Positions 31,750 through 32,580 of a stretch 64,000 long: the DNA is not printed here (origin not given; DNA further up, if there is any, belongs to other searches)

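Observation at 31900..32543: PaaX-like regulator divergent from dnaK, with a perfect palindrome at the dnaK transcription start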

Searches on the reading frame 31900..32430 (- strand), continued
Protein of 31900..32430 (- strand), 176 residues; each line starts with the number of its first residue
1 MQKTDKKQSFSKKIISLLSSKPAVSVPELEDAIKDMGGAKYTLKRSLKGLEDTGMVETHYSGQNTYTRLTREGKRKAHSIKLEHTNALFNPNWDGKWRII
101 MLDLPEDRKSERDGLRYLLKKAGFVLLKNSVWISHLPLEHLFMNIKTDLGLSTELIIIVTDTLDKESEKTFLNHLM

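Call 27: fold_search(model_id=the predicted structure, library=pdb)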
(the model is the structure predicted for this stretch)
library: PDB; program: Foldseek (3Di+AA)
matches with E <= 10: 1445; with E <= 0.001: 8
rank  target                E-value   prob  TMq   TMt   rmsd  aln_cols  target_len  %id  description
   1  8a39_AP1              7.6e-07  1.00  0.49  0.32   7.3       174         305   18  Crystal Structure of PaaX from Escherichia coli W (released 2023-07-05)
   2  3l09_B                1.2e-05  1.00  0.50  0.38   5.4       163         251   17  Crystal structure of Putative transcriptional regulator (JANN_22DEC04_CONTIG27_REVISED_GENE3569) from Jannaschia sp. C (released 2010-01-12)
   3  3l09_A                1.2e-05  1.00  0.49  0.37   5.5       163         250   17  Crystal structure of Putative transcriptional regulator (JANN_22DEC04_CONTIG27_REVISED_GENE3569) from Jannaschia sp. C (released 2010-01-12)
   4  3l09_D                1.7e-05  1.00  0.50  0.37   5.5       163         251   17  Crystal structure of Putative transcriptional regulator (JANN_22DEC04_CONTIG27_REVISED_GENE3569) from Jannaschia sp. C (released 2010-01-12)
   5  3l09_C                2.6e-05  1.00  0.51  0.38   5.3       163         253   17  Crystal structure of Putative transcriptional regulator (JANN_22DEC04_CONTIG27_REVISED_GENE3569) from Jannaschia sp. C (released 2010-01-12)
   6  8za5_B                5.9e-04  1.00  0.38  0.48  14.2       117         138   20  Crystal structure of HsmR (released 2025-10-29)
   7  5yi1                  8.6e-04  1.00  0.38  0.49  11.2       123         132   12  Structure of Lactococcus lactis ZitR, C30AH42A mutant in apo form (released 2017-12-06)
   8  5x11_D                9.7e-04  0.99  0.34  0.34  18.8       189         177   16  Crystal structure of Bacillus subtilis PadR in complex with operator DNA (released 2017-11-22)
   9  6o8k                  1.2e-03  1.00  0.37  0.67   2.4        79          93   19  Crystal Structure of apo and reduced Sulfide-responsive transcriptional repressor (SqrR) from Rhodobacter capsulatus. (released 2020-04-01)
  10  5jls                  1.5e-03  1.00  0.36  0.47  14.6       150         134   15  Crystal Structure of Adhesin competence repressor (AdcR) from Streptococcus pyogenes (C-terminally His tagged) (released 2017-05-03)
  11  8zde_F                1.6e-03  1.00  0.36  0.46  14.0       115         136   22  Crystal structure of HsmR with DNA bound (released 2025-11-05)
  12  5x11_E                1.8e-03  0.99  0.36  0.35  19.1       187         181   16  Crystal structure of Bacillus subtilis PadR in complex with operator DNA (released 2017-11-22)
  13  5x11_C                1.9e-03  0.99  0.35  0.34  18.2       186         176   15  Crystal structure of Bacillus subtilis PadR in complex with operator DNA (released 2017-11-22)
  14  5yi0_A                2.0e-03  1.00  0.39  0.46  10.8       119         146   13  Structure of Lactococcus lactis ZitR, C30AH42A mutant (released 2017-12-06)
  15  5x11_G                2.0e-03  0.99  0.34  0.34  18.2       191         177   16  Crystal structure of Bacillus subtilis PadR in complex with operator DNA (released 2017-11-22)
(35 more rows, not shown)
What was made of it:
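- Tried and rejected: The fold search was needed to reach PaaX (call 27).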

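Call 40: search_protein_representatives(alignment_id=A1)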
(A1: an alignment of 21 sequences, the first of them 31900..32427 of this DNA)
Query: 21 sequences, 173 profile positions. Proteins with E-value up to 0.001 (for the whole library): 3814; up to 1e-10: 1126; up to 1e-30: 19. The best 150 are listed.
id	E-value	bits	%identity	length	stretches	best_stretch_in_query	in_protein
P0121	1.7e-69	248.9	-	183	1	2-173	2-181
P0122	1.2e-67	242.9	-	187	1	3-171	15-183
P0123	5.2e-51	188.7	-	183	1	2-172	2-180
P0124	4.9e-49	182.3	-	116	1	63-172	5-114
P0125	7.0e-47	175.3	-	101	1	76-171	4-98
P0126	1.9e-46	173.9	-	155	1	53-173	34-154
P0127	9.0e-46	171.7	-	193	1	4-170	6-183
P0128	2.9e-45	170.0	-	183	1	2-170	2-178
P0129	4.7e-45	169.3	-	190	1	8-171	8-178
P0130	3.4e-44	166.6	-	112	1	2-111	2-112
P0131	1.0e-43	165.0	-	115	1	75-162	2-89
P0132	2.3e-42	160.6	-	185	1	4-172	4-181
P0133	1.0e-41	158.4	-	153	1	2-109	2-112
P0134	2.1e-39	150.9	-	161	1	2-105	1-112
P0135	7.3e-35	136.2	-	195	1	4-171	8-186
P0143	1.0e-28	116.1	-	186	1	6-171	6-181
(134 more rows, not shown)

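Call 43: find_related_loci(query=A2, collection=metagenome_contigs, flank=4000)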
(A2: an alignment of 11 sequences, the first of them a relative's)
Query A2 (195 aa) in metagenome_contigs; peptide patterns used: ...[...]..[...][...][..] (x = any residue, [..] = any of these).
600 stretches matched a pattern (row limit reached: there are more); 577 encode a relative of the query (tblastn E <= 1e-3); the best 80 are kept; 80 distinct loci.
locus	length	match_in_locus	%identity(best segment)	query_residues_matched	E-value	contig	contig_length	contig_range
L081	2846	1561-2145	100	1-195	5e-133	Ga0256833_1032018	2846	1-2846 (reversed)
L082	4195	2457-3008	42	4-187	5e-50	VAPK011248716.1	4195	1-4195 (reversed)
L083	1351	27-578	44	8-194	7e-51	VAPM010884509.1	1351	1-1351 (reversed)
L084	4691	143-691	39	4-187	3e-45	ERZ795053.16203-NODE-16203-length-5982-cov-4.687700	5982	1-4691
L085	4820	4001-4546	38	9-191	4e-42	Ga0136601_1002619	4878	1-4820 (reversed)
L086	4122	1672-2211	39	7-188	2e-41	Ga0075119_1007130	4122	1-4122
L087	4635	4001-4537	38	8-189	1e-38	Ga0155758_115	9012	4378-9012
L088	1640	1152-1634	37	8-170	5e-36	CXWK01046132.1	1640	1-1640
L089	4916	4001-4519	35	8-183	8e-35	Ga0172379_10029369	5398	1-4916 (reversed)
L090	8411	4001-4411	37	51-187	2e-34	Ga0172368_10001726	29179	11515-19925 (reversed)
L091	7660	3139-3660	34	15-194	3e-34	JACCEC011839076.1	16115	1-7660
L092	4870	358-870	35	8-181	3e-34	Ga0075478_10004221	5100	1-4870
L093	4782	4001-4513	35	8-181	3e-34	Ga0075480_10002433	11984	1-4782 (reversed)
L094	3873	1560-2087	34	8-186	3e-33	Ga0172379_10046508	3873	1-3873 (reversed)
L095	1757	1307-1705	40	53-187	4e-31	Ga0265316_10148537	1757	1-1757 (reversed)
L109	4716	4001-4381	28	52-178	1e-18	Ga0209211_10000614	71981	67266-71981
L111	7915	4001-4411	27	52-193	8e-18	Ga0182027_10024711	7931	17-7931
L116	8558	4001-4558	26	1-189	1e-17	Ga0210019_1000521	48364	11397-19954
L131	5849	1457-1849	24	52-182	2e-16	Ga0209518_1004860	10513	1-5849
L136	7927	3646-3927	33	78-172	4e-16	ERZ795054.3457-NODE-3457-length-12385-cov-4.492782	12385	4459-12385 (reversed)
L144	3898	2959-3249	30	79-178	1e-15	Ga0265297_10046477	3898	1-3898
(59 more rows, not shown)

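Call 58: search_protein_families(library=pfam, proteins=[L136:3388-3978:+, L131:1286-1867:+, L109:3833-4420:+, L144:2737-3294:+, L116:4001-4564:+, L111:3875-4420:+, P0135, P0143], max_evalue=0.01)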
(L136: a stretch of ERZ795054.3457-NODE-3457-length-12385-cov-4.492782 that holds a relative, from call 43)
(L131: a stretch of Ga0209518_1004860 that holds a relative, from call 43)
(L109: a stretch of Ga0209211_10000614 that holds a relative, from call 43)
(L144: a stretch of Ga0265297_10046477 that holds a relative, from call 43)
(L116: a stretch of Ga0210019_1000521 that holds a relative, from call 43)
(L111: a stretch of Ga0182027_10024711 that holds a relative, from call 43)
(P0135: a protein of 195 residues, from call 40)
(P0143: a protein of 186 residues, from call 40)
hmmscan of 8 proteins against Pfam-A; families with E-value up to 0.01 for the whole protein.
L136:3388-3978:+ (196 aa): 2 families
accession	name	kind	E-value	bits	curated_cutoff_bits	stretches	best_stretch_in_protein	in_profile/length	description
PF20803.2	PaaX_M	-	1.4e-19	70.4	24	1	112-185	2-75/83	PaaX protein central Cas2-like domain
PF09827.14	CRISPR_Cas2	-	0.00056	20.5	23.8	1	118-171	2-52/74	CRISPR associated protein Cas2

L131:1286-1867:+ (193 aa): 3 families
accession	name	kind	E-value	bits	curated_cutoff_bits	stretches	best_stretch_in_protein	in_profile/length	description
PF20803.2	PaaX_M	-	1.5e-19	70.3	24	1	109-184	2-77/83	PaaX protein central Cas2-like domain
PF03428.19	RP-C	-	0.003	17.8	24.4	1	57-95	84-123/175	Replication protein C N-terminal domain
PF14277.12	DUF4364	-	0.006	16.9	26.9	0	61-99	36-74/162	Domain of unknown function (DUF4364)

L109:3833-4420:+ (195 aa): 4 families
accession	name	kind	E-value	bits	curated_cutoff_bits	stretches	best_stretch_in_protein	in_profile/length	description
PF20803.2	PaaX_M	-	8.7e-20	71.1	24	1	108-182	2-76/83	PaaX protein central Cas2-like domain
PF09827.14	CRISPR_Cas2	-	6.3e-05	23.5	23.8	1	114-162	2-47/74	CRISPR associated protein Cas2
PF22665.2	DUF6293_C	-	0.00068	20.5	27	1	50-96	54-100/101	DUF6293 C-terminal winged helix domain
PF14277.12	DUF4364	-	0.0049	17.1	26.9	0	60-99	36-75/162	Domain of unknown function (DUF4364)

L144:2737-3294:+ (185 aa): 2 families
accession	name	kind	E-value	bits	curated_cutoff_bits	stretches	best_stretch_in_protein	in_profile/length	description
PF20803.2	PaaX_M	-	2.1e-19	69.8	24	1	96-169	2-75/83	PaaX protein central Cas2-like domain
PF09827.14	CRISPR_Cas2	-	0.0023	18.5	23.8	1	102-142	2-39/74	CRISPR associated protein Cas2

L116:4001-4564:+ (187 aa): 2 families
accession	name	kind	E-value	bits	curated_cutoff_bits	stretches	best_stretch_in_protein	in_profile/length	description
PF20803.2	PaaX_M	-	9.5e-20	70.9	24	1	102-172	2-72/83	PaaX protein central Cas2-like domain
PF09827.14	CRISPR_Cas2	-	0.00068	20.2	23.8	1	108-148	2-39/74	CRISPR associated protein Cas2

L111:3875-4420:+ (181 aa): 1 family
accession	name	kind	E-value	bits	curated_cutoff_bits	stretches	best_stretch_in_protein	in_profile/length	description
PF20803.2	PaaX_M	-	1.4e-21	76.8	24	1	91-167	2-78/83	PaaX protein central Cas2-like domain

P0135 (195 aa): 1 family
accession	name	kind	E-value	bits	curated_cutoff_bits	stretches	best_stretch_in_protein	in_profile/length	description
PF20803.2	PaaX_M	-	2e-15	57.1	24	1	104-181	3-80/83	PaaX protein central Cas2-like domain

P0143 (186 aa): 1 family
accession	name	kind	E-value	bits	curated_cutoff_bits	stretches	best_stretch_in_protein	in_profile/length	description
PF20803.2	PaaX_M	-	2.6e-14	53.5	24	1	99-177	3-81/83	PaaX protein central Cas2-like domain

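Call 62: find_homologous_proteins(query=L085:3986-4549:+, max_evalue=1e-10)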
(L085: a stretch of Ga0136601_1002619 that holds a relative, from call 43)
Query L085:3986-4549:+ (188 aa): 116 proteins with E <= 1e-10 among 163 candidates.
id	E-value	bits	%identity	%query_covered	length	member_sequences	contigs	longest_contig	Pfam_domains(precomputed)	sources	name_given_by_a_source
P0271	2.5e-115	401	99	100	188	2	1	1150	PF20803.3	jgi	jgi:DNA-binding transcriptional regulator PaaX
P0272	1.9e-102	359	86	99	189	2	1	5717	PF20803.3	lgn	-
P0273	1.2e-94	333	81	97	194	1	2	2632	PF20803.3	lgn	-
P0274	4.8e-93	328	81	99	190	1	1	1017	PF20803.3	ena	-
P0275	6.8e-88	311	75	96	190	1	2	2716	PF20803.3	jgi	jgi:DNA-binding transcriptional regulator PaaX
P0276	9.0e-87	308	76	99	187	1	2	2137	PF20803.3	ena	-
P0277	1.3e-86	307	74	96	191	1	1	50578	PF20803.3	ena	-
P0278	5.5e-82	292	72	99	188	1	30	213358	PF20803.3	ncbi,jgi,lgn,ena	-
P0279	9.5e-82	291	72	99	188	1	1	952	PF20803.3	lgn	-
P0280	3.2e-81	290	73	96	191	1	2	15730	PF20803.3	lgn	-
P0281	6.1e-81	289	71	96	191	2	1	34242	PF20803.3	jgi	jgi:DNA-binding transcriptional regulator PaaX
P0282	3.5e-80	286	72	99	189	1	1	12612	PF20803.3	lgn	-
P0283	3.4e-79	283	72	97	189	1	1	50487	PF20803.3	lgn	-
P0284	2.6e-78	280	68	99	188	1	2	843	PF20803.3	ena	-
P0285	1.5e-77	278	70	97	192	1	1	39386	PF20803.3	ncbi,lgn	-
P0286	3.8e-77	276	67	99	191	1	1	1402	PF20803.3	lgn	-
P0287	7.0e-77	275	66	97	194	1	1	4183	PF20803.3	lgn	-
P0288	9.4e-77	275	67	98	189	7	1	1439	PF20803.3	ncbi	-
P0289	1.0e-76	275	68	97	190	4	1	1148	PF20803.3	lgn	-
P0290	2.0e-76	274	69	95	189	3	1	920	PF20803.3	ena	-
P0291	2.5e-76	274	65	97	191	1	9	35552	PF20803.3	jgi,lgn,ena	jgi:DNA-binding transcriptional regulator PaaX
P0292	2.8e-76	273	65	97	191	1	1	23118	PF20803.3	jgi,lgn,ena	-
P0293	2.9e-76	273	66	97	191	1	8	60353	PF20803.3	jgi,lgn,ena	jgi:DNA-binding transcriptional regulator PaaX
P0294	3.2e-76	273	67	97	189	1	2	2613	PF20803.3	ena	-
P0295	1.7e-75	271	65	97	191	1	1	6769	PF20803.3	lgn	-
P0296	2.0e-75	271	65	98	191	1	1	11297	PF20803.3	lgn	-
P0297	2.1e-75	271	64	97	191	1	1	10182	PF20803.3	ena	-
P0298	4.4e-75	270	65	97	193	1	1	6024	PF20803.3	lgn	-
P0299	1.7e-74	268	65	98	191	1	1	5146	PF20803.3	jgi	-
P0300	5.8e-74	266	64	97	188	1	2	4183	PF20803.3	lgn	-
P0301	5.9e-74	266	66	97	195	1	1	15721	PF20803.3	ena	-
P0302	1.6e-73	265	65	100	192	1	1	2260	PF20803.3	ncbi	ncbi:MAG: hypothetical protein ACPGTS_01385 [Minisyncoccia bacterium]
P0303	2.6e-73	264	64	98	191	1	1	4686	PF20803.3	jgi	jgi:DNA-binding transcriptional regulator PaaX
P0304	7.8e-73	262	63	99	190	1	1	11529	PF20803.3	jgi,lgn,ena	-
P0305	9.1e-73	262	64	98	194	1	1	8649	PF20803.3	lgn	-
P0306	9.1e-73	262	64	97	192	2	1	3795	PF20803.3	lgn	-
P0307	1.2e-72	262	62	99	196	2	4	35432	PF20803.3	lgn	-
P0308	1.2e-72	262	63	99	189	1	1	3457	PF20803.3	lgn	-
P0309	1.3e-72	262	63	97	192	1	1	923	PF20803.3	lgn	-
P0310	1.5e-72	261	69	92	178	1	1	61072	PF20803.3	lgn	-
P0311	1.6e-72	261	64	97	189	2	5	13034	PF20803.3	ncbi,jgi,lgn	-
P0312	2.1e-72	261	64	98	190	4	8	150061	PF20803.3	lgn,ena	-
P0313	2.1e-72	261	65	99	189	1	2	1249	PF20803.3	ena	-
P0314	2.2e-72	261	64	98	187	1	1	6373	PF20803.3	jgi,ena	-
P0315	2.4e-72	261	65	99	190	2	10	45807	PF20803.3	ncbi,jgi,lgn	ncbi:MAG: DNA-binding transcriptional regulator PaaX [Candidatus Paceibacteria bacterium]|jgi:DNA-bi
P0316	2.5e-72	261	64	99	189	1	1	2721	PF20803.3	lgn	-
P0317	2.5e-72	261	63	96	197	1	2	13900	PF20803.3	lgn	-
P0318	4.5e-72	260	65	98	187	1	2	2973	PF20803.3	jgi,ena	-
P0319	1.0e-71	259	63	96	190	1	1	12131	PF20803.3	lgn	-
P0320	1.6e-71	258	63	97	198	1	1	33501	PF20803.3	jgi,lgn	jgi:hypothetical protein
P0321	1.6e-71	258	64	98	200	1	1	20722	PF20803.3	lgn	-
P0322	1.7e-71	258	62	98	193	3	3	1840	PF20803.3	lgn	-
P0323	1.8e-71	258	65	97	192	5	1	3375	PF20803.3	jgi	jgi:DNA-binding transcriptional regulator PaaX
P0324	1.9e-71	258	64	99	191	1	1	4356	PF20803.3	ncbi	-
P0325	1.9e-71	258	63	98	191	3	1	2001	PF20803.3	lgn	-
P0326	2.2e-71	258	61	99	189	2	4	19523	PF20803.3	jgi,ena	-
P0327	3.8e-71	257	63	95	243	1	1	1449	PF20803.3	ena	-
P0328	4.3e-71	257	63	98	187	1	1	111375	PF20803.3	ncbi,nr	ncbi:MAG: hypothetical protein MRY57_02345 [Candidatus Pacebacteria bacterium]|nr:hypothetical prote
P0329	4.3e-71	257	63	95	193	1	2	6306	PF20803.3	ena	-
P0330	6.4e-71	256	63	95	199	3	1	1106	PF20803.3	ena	-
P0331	6.5e-71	256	63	99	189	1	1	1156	PF20803.3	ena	-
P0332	1.0e-70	255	64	99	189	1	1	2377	PF20803.3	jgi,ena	-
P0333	1.1e-70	255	61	96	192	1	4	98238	PF20803.3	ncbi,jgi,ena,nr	ncbi:hypothetical protein KC866_00090 [Patescibacteria group bacterium]|nr:hypothetical protein [Pat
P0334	1.1e-70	255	61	96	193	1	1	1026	PF20803.3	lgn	-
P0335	1.5e-70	255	67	88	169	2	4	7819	PF20803.3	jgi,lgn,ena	-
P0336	4.1e-70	253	63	98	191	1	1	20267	PF20803.3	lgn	-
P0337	4.3e-70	253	63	98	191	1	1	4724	PF20803.3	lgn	-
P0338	8.1e-70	252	60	99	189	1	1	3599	PF20803.3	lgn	-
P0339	9.6e-70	252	61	98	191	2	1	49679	PF20803.3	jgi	jgi:DNA-binding transcriptional regulator PaaX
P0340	1.4e-69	252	62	97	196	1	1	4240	PF20803.3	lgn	-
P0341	2.3e-69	251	60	98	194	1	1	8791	PF20803.3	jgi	jgi:DNA-binding transcriptional regulator PaaX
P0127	2.4e-69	251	61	97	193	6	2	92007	PF20803.3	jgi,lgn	jgi:hypothetical protein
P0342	2.5e-69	251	63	97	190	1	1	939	PF20803.3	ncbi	-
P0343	2.6e-69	251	63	95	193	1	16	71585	PF20803.3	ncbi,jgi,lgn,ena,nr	ncbi:hypothetical protein KC929_00705 [Patescibacteria group bacterium]|nr:hypothetical protein [Pat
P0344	2.8e-69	251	61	96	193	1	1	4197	PF20803.3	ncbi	-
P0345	4.8e-69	250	60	98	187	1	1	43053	PF20803.3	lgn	-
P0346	6.7e-69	249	61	97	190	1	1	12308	PF20803.3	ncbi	-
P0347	7.7e-69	249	62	96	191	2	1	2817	PF20803.3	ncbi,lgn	-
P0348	2.2e-68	248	60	97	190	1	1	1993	PF20803.3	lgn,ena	-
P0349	7.1e-68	246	61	95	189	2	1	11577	PF20803.3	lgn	-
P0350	1.5e-67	245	61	98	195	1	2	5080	PF20803.3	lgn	-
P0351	7.4e-67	243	61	99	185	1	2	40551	PF20803.3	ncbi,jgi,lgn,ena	-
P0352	9.6e-67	242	62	99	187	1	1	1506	PF20803.3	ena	-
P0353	1.9e-66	241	64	95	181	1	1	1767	PF20803.3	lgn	-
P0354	2.2e-66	241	59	97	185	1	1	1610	PF20803.3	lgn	-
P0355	6.5e-66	240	61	96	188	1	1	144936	PF20803.3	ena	-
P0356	1.3e-65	239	59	99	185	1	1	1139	PF20803.3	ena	-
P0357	1.7e-65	238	60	100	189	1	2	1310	PF20803.3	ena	-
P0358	5.3e-65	237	59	97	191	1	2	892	PF20803.3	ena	-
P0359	3.9e-64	234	57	98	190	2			PF20803.3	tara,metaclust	tara:strand:+ start:1514 stop:2086 length:573 start_codon:yes stop_codon:yes gene_type:complete|meta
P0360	4.4e-64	234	60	96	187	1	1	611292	PF20803.3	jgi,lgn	jgi:DNA-binding transcriptional regulator PaaX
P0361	7.8e-64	233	58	95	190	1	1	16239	PF20803.3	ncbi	-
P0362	9.7e-64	233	59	99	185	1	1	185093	PF20803.3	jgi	-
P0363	1.5e-62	229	56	96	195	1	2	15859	PF20803.3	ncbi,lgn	-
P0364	1.2e-59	219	54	97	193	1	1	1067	PF20803.3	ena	-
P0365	3.2e-58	215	51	99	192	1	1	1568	PF20803.3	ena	-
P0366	6.4e-57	210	54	99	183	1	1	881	PF20803.3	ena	-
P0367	5.2e-51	191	49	94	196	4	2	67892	PF20803.3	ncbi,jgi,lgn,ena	-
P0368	6.2e-51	191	47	95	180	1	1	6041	PF20803.3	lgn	-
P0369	3.8e-49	185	53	98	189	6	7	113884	PF20803.3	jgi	-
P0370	2.3e-48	183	51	94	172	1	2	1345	PF20803.3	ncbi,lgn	-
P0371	3.3e-48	182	49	94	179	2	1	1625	PF20803.3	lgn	-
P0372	3.8e-48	182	51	94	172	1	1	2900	PF20803.3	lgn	-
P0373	1.3e-47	180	52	94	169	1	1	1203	PF20803.3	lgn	-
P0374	1.8e-47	180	50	97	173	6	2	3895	PF20803.3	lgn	-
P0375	5.1e-47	178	51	94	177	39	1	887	PF20803.3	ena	-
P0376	1.2e-46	177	49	94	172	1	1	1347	PF20803.3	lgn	-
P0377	1.3e-46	177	51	94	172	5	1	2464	PF20803.3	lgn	-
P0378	2.8e-46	176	50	94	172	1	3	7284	PF20803.3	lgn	-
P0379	6.0e-46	175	48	94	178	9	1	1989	PF20803.3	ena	-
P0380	3.0e-45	172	49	97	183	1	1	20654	PF20803.3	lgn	-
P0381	3.3e-44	169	59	71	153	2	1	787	PF20803.3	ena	-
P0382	4.1e-36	143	46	74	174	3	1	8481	PF20803.3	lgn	-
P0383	1.5e-34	138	46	73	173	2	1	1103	PF20803.3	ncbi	-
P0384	2.0e-33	134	45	74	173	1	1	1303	PF20803.3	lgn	-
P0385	9.8e-31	125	65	52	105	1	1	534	PF20803.3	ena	-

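Call 63: find_encoding_contigs(protein=P0278, flank=6000, max_places=3)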
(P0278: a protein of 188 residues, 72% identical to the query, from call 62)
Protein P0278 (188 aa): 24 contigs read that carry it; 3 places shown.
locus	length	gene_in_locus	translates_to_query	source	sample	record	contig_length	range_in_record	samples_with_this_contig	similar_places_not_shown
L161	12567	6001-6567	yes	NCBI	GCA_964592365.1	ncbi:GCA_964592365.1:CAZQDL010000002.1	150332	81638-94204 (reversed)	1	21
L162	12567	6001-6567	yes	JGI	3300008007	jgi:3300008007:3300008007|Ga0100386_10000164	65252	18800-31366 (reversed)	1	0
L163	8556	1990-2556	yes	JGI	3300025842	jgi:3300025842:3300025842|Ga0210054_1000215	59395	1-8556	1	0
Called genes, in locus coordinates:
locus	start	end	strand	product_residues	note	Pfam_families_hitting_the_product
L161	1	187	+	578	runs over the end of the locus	PF07973:tRNA_SAD (weak), PF00587:tRNA-synt_2b, PF03129:HGTP_anticodon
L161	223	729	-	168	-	-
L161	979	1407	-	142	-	PF00293:NUDIX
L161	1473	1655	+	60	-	-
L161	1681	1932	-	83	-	-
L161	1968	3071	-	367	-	PF00226:DnaJ, PF01556:DnaJ_C, PF27659:CHP02642 (faint), PF17302:DUF5351 (faint), PF00684:DnaJ_CXXCXGXG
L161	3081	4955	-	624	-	PF00012:HSP70, PF06723:MreB_Mbl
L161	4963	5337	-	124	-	-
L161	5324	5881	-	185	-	PF01025:GrpE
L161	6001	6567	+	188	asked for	PF20803:PaaX_M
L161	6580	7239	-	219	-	-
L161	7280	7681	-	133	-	PF00380:Ribosomal_S9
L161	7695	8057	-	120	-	PF00572:Ribosomal_L13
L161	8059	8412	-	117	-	PF01196:Ribosomal_L17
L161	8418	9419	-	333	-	PF01193:RNA_pol_L, PF01000:RNA_pol_A_bac, PF03118:RNA_pol_A_CTD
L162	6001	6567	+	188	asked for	PF20803:PaaX_M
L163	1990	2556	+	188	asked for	PF20803:PaaX_M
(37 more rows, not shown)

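Call 64: find_encoding_contigs(protein=P0360, flank=6000, max_places=2)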
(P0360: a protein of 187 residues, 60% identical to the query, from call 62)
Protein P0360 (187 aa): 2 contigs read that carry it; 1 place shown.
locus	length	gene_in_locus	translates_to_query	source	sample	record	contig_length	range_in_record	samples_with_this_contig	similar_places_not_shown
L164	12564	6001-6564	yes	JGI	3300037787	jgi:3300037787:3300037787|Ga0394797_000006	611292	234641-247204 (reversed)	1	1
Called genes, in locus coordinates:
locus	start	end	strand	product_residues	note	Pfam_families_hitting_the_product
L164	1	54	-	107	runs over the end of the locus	PF00829:Ribosomal_L21p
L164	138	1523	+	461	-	PF00750:tRNA-synt_1d (faint), PF01406:tRNA-synt_1e, PF09334:tRNA-synt_1g (faint), PF23493:CysS_C (weak)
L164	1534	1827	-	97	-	-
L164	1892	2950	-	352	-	PF00226:DnaJ, PF01556:DnaJ_C, PF00684:DnaJ_CXXCXGXG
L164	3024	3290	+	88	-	-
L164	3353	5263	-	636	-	PF00012:HSP70, PF06723:MreB_Mbl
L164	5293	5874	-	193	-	PF01025:GrpE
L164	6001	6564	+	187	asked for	PF20803:PaaX_M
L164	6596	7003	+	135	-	PF24963:DUF7768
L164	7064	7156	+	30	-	-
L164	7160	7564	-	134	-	PF00380:Ribosomal_S9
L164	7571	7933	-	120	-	PF00572:Ribosomal_L13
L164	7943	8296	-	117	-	PF01196:Ribosomal_L17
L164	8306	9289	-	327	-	PF01193:RNA_pol_L, PF01000:RNA_pol_A_bac, PF03118:RNA_pol_A_CTD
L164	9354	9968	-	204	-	PF00163:Ribosomal_S4, PF01479:S4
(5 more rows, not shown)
